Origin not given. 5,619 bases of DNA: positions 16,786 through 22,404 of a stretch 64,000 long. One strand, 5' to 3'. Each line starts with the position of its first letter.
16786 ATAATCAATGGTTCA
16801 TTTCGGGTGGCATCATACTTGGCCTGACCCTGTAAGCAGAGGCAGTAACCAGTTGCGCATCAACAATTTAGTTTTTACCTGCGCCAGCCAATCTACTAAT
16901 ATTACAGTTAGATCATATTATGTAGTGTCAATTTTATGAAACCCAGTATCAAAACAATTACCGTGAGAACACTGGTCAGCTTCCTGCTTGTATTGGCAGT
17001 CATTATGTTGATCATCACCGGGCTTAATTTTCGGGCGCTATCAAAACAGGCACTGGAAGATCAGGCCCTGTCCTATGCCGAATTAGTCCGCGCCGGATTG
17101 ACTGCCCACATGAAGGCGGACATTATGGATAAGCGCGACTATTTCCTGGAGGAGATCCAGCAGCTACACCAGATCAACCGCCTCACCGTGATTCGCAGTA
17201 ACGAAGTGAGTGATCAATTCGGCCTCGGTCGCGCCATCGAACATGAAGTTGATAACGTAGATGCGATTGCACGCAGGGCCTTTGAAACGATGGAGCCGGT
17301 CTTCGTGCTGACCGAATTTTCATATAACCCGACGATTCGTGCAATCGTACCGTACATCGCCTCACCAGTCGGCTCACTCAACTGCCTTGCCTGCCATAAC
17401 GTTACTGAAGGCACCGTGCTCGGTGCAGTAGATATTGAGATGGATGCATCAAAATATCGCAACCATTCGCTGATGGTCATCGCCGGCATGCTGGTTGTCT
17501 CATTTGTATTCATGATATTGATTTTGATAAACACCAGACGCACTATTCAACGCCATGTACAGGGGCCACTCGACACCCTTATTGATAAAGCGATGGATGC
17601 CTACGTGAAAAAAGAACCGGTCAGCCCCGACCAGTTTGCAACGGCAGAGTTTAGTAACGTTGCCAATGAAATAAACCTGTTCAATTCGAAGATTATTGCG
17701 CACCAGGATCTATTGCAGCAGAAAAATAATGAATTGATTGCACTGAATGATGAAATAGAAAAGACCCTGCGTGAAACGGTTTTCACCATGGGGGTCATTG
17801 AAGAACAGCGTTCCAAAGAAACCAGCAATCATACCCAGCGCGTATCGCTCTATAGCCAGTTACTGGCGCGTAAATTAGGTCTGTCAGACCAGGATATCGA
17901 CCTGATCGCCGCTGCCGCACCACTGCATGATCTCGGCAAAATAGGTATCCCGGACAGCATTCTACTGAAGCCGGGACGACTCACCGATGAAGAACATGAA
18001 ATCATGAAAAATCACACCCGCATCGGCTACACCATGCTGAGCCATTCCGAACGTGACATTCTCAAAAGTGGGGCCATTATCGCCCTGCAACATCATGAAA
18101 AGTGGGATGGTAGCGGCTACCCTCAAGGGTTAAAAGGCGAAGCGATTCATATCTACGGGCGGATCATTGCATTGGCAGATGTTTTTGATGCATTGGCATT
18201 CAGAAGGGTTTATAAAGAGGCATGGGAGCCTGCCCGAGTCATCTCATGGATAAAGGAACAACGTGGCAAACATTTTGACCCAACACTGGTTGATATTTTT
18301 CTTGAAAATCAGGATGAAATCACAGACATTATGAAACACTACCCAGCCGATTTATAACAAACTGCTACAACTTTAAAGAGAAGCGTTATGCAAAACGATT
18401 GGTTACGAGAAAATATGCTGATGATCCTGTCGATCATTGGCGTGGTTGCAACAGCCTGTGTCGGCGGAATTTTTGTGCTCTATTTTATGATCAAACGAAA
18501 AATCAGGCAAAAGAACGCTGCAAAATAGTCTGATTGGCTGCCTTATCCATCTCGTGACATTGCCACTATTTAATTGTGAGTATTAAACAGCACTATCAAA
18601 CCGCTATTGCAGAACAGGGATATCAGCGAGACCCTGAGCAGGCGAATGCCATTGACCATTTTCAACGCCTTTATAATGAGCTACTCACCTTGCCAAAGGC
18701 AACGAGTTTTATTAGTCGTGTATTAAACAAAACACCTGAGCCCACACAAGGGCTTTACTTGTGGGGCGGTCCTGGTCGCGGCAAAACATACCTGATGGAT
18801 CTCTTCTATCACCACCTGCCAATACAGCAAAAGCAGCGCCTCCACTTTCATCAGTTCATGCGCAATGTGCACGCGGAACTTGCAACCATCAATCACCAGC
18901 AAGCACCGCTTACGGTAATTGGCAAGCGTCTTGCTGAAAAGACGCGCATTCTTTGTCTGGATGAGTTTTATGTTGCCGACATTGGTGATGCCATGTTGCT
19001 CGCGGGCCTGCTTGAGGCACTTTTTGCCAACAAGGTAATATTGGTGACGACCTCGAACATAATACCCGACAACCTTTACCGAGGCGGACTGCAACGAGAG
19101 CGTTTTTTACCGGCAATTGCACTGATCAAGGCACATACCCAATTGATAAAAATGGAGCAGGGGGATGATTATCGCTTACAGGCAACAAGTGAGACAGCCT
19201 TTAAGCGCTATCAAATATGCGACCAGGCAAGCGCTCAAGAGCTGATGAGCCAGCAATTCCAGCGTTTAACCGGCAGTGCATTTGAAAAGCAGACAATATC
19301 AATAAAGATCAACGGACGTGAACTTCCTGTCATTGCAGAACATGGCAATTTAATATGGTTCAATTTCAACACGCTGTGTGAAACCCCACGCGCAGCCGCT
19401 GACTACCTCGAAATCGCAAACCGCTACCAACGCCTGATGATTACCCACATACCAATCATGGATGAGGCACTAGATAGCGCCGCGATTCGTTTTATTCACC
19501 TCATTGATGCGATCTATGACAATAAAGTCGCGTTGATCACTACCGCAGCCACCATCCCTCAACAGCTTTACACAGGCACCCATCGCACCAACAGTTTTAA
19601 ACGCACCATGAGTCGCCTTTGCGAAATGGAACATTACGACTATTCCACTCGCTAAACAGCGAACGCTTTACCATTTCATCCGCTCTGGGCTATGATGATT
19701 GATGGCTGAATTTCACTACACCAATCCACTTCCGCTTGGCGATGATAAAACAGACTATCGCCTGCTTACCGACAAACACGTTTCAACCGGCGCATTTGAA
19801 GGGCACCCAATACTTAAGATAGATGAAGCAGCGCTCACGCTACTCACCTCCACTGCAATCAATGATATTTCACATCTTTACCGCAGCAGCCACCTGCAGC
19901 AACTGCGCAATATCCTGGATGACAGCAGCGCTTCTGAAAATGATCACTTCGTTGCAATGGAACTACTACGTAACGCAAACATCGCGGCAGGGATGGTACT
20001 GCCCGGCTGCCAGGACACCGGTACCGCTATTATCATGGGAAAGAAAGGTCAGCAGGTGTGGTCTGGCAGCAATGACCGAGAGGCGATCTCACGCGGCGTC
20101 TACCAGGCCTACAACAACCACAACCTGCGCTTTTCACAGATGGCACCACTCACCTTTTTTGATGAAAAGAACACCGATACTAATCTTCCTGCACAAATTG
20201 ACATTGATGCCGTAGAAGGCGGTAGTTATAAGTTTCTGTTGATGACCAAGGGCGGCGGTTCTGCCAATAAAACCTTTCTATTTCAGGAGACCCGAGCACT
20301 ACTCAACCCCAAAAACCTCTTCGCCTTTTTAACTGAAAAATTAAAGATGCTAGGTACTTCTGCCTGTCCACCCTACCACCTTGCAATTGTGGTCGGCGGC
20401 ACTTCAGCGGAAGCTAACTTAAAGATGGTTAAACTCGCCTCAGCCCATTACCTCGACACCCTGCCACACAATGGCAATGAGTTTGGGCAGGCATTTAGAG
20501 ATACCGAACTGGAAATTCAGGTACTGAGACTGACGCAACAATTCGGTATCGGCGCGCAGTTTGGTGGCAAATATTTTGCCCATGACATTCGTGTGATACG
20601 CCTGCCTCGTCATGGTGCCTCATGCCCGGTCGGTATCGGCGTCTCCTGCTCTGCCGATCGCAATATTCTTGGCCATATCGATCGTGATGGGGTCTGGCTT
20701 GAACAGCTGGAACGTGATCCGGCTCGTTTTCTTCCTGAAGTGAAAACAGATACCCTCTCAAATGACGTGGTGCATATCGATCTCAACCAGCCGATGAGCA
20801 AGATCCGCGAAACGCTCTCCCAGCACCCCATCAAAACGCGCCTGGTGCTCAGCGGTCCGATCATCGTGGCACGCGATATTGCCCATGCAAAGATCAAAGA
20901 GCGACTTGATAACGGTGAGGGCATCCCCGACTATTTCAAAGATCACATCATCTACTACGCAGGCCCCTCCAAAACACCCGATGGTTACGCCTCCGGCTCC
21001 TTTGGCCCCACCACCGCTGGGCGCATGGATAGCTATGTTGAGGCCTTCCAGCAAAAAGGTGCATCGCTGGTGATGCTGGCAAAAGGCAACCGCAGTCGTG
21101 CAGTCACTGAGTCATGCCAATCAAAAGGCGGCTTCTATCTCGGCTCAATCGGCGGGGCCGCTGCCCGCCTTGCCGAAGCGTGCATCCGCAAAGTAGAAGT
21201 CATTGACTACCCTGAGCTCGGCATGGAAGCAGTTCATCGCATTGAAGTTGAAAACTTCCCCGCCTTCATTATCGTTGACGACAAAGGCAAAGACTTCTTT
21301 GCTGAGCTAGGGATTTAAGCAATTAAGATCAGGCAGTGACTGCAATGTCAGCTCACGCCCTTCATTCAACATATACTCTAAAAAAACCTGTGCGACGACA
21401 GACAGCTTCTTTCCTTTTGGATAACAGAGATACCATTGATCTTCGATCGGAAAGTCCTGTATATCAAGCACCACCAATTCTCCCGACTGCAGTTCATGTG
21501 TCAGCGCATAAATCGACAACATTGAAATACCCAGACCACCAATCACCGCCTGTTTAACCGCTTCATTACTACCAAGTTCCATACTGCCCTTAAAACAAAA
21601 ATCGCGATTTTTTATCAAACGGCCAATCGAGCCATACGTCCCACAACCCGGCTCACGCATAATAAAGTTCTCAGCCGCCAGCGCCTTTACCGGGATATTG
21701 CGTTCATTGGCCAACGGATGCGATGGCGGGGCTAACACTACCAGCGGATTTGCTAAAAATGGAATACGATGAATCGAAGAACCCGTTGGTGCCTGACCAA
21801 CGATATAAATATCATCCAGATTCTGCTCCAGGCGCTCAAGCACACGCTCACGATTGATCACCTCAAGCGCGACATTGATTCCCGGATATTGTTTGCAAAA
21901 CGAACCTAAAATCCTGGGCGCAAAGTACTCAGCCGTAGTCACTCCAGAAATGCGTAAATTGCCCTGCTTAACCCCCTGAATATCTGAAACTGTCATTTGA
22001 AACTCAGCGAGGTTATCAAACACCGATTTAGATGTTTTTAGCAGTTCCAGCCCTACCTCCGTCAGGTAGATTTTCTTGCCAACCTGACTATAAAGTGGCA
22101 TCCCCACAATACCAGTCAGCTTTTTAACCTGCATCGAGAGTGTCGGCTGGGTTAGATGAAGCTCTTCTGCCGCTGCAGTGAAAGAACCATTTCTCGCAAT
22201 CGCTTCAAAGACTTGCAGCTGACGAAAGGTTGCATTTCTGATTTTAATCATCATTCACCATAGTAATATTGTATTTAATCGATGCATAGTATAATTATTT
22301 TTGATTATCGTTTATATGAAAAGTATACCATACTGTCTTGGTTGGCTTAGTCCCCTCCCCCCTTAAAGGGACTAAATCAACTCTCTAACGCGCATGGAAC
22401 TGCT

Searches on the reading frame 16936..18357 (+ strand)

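Call 10: search_protein_families(library=ncbifam, proteins=[window:16936-18357:+], max_evalue=0.001)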
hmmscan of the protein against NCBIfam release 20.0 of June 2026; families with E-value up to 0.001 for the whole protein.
window:16936-18357:+ (473 aa): 3 families
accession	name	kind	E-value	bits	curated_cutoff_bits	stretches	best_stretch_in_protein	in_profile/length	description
NF053512.1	nitric_RR_NosR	exception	5.4e-38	131.1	400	1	254-463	150-358/422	response regulator c-di-GMP phosphodiesterase, NosR family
TIGR00277.1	HDIG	domain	1.1e-05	25.2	27.6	1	294-374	3-71/84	HDIG domain-containing metalloprotein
NF007423.1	PRK09966.1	equivalog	0.00058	18.8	325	1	157-268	125-236/390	diguanylate cyclase DgcN/YfiN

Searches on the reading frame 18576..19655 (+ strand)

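Call 10: search_protein_families(library=ncbifam, proteins=[window:18576-19655:+], max_evalue=0.001)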
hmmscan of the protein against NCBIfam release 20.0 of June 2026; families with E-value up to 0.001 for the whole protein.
window:18576-19655:+ (359 aa): 5 families
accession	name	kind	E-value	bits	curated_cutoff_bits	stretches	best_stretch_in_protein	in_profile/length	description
NF040713.1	ZapE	equivalog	8e-121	403.5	140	1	6-352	1-344/344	cell division protein ZapE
NF005992.0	PRK08116.1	subfamily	3e-05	23.3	189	0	54-74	111-131/269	hypothetical protein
NF006505.0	PRK08939.1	equivalog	4.2e-05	23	228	1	39-108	140-209/306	primosomal protein DnaI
NF038214.1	IS21_help_AAA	equivalog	9.3e-05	22.2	200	0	58-160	91-191/232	IS21-like element helper ATPase IstB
TIGR03420.1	DnaA_homol_Hda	equivalog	0.00024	20.7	194.8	0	54-88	35-69/226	DnaA regulatory inactivator Hda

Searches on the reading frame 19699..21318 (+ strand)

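Call 10: search_protein_families(library=ncbifam, proteins=[window:19699-21318:+], max_evalue=0.001)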
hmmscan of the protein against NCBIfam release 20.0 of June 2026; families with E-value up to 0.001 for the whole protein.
window:19699-21318:+ (539 aa): 11 families
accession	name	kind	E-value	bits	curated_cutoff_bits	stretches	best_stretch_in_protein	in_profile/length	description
NF011919.0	PRK15390.1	equivalog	4.9e-248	823.8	1105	1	4-536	5-537/548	class I fumarate hydratase FumA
NF011920.0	PRK15391.1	subfamily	3e-247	821.3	1094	1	4-536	5-537/548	class I fumarate hydratase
NF011921.0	PRK15392.1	equivalog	4.5e-234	778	1060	1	4-536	4-536/550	class I fumarate hydratase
TIGR00723.1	ttdB_fumA_fumB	subfamily_domain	9.2e-51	172.2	145.15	1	373-536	3-169/169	FumA C-terminus/TtdB family hydratase beta subunit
NF005310.0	PRK06842.1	equivalog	1.7e-38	132.2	238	1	378-534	19-173/185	Fe-S-containing hydro-lyase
NF004885.0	PRK06246.1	equivalog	4.6e-36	124.5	276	1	79-322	41-274/279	fumarate hydratase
TIGR00722.1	ttdA_fumA_fumB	subfamily_domain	3.8e-29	101.7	100.65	1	81-322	35-268/273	hydrolyase, tartrate alpha subunit/fumarate domain protein, Fe-S type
NF004708.0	PRK06043.1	equivalog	7.3e-26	90.9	269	1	373-536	14-178/192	fumarate hydratase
NF006253.0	PRK08395.1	equivalog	1.2e-18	67.3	244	1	362-534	5-163/166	fumarate hydratase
NF006082.0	PRK08228.1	equivalog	1.7e-16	60.3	264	1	381-536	23-181/205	L(+)-tartrate dehydratase subunit beta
NF006084.0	PRK08230.1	equivalog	4.9e-11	42.2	365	1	74-330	41-290/303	L(+)-tartrate dehydratase subunit alpha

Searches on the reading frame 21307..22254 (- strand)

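Call 10: search_protein_families(library=ncbifam, proteins=[window:21307-22254:-], max_evalue=0.001)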
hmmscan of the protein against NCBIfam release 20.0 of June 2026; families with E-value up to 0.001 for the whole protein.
window:21307-22254:- (315 aa): 54 families (the best 25 are shown)
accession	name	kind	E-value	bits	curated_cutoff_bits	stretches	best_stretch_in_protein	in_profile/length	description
NF045990.1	TransRegCbbRRhodb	equivalog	9.5e-70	235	450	1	5-297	3-298/304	LysR family regulator CbbR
NF040786.1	LysR_Sec_metab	equivalog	2.8e-54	184.2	250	1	10-297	3-296/298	selenium metabolism-associated LysR family transcriptional regulator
TIGR03339.1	phn_lysR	subfamily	3e-53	180.9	341.1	1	12-293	1-277/279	aminoethylphosphonate catabolism associated LysR family transcriptional regulator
NF040889.1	trans_reg_YeiE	equivalog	9.9e-48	162.8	480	1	9-295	4-286/288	DNA-binding transcriptional regulator YeiE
NF008095.0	PRK10837.1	subfamily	4.1e-44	151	281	1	8-296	3-287/290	LysR family transcriptional regulator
NF047520.1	trans_act_CidR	equivalog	4.5e-37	127.8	415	1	10-295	3-288/292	cidABC operon transcriptional activator CidR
NF008416.0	PRK11242.1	equivalog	2.9e-34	118.7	277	1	10-302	3-294/300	transcriptional regulator CynR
NF053705.1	TransRegGltCGpos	equivalog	1.1e-32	113.5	350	1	10-297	3-291/300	glutamate biosynthesis transcriptional regulator GltC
NF008352.0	PRK11139.1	subfamily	5.5e-30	104.5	288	1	10-300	8-293/305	transcriptional regulator GcvA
NF045775.1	acetoin_reg_AlsR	exception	2.1e-29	102.9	430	1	10-289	3-283/290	acetoin biosynthesis transcriptional regulator AlsR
NF007385.0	PRK09906.1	equivalog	7.7e-28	97.5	356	1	10-203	3-196/296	DNA-binding transcriptional regulator HcaR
NF008361.0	PRK11151.1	equivalog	9.4e-24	84.2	329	1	10-282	3-276/305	DNA-binding transcriptional regulator OxyR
NF040888.1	trans_reg_YafC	equivalog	1.8e-22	79.6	470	1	8-297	3-291/293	DNA-binding transcriptional regulator YafC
NF008722.0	PRK11716.1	equivalog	4.9e-22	78.3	246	1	10-246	3-241/293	HTH-type transcriptional activator IlvY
NF009327.0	PRK12684.1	subfamily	1.5e-21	76.9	402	1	11-254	4-251/313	CysB family HTH-type transcriptional regulator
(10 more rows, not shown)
